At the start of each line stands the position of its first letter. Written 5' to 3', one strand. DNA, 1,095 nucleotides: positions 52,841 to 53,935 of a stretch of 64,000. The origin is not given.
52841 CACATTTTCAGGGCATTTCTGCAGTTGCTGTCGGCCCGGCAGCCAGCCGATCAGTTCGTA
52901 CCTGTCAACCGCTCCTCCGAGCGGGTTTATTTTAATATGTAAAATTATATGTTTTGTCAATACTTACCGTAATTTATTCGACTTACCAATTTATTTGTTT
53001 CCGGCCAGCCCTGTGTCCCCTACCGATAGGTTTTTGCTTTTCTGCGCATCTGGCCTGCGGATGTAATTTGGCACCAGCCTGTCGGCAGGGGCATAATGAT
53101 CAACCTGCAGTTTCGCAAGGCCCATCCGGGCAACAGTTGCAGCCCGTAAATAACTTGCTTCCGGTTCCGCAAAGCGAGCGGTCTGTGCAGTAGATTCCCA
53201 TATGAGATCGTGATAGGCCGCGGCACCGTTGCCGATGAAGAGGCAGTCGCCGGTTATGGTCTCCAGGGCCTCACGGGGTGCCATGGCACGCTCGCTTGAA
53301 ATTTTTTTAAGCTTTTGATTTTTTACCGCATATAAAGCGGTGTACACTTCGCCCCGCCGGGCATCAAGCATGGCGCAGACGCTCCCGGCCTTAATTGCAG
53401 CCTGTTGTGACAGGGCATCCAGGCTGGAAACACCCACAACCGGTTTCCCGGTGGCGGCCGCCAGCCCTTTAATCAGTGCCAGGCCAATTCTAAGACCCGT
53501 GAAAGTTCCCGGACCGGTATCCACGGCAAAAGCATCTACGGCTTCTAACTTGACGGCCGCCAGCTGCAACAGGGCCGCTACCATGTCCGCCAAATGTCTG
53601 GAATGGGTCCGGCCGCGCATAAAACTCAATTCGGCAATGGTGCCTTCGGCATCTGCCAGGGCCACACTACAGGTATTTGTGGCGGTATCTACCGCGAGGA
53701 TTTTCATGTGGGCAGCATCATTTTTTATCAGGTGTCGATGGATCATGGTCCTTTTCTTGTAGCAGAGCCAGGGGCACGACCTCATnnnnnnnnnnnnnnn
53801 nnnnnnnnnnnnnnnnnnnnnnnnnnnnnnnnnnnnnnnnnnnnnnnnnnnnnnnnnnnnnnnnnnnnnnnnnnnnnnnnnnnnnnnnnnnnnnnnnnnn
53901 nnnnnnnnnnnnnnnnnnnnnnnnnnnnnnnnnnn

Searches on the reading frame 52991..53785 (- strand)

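Call 49: search_protein_families(library=pfam, proteins=[window:52991-53785:-], max_evalue=0.00001)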
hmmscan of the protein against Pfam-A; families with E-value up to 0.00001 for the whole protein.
window:52991-53785:- (264 aa): 1 family
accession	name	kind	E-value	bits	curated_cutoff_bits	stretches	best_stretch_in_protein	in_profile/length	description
PF00814.31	TsaD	-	1.1e-30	107.7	24.8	1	59-249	27-262/264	tRNA N6-adenosine threonylcarbamoyltransferase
